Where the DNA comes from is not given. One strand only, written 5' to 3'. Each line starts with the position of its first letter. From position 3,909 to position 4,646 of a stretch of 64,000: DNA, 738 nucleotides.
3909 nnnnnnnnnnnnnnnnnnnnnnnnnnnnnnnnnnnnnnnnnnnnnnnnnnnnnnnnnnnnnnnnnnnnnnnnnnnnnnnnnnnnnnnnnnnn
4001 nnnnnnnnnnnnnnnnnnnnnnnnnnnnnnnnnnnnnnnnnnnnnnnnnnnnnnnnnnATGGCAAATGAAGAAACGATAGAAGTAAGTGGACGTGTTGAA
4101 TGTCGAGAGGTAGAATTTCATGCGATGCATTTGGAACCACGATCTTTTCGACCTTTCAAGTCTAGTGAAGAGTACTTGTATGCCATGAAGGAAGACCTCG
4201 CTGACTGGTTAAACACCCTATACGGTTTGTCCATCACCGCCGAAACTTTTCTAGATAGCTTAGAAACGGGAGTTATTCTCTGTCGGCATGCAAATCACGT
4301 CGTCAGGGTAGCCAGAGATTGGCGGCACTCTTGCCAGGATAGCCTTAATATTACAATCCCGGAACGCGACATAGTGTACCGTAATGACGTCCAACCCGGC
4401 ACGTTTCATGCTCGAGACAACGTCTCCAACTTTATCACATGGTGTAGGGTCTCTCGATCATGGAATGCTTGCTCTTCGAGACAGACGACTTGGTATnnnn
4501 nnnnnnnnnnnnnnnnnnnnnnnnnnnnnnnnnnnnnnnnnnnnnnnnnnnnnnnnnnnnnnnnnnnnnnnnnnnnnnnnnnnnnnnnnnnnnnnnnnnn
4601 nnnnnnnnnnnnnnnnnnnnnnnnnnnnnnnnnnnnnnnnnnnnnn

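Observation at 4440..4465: Single-nucleotide frameshift in a GGG run inside the most conserved CH-domain motif (WCR / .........)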

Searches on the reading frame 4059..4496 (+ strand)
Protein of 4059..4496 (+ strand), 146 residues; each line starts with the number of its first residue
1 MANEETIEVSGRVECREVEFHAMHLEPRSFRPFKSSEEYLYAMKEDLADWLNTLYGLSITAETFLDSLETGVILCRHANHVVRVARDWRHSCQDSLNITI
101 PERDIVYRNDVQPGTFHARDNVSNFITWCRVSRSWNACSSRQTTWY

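Call 14: list_cluster_members(proteins=[window:4059-4496:+, window:3954-4496:+, window:4460-4765:+, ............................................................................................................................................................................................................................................, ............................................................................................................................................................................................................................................, window:59927-61261:+])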
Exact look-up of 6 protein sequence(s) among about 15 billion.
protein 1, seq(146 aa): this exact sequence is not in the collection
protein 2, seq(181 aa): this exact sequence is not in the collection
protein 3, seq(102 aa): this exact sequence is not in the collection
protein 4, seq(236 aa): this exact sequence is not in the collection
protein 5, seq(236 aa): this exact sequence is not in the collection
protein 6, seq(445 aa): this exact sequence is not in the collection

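Call 38: search_protein_families(library=pfam, proteins=[window:4059-4496:+], max_evalue=0.01)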
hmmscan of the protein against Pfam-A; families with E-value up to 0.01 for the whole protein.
seq(146 aa): 1 family
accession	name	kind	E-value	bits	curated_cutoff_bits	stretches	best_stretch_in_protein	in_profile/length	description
PF00307.36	CH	-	3.6e-06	27.6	26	1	43-130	3-73/109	Calponin homology (CH) domain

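Call 48: find_homologous_proteins(query=window:4059-4496:+, max_evalue=1e-40)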
Query seq(146 aa) (146 aa): 3 proteins with E <= 1e-40 among 195 candidates.
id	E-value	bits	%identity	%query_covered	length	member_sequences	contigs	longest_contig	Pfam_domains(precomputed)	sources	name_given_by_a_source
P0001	4.3e-58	214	75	84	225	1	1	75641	PF00307.37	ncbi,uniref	ncbi:GAS2-like protein pickled eggs, partial [Limulus polyphemus]|uniref:GAS2-like protein pickled e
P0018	6.9e-49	184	62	90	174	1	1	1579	PF00307.37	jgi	jgi:hypothetical protein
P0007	1.0e-43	167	64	77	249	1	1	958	PF00307.37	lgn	-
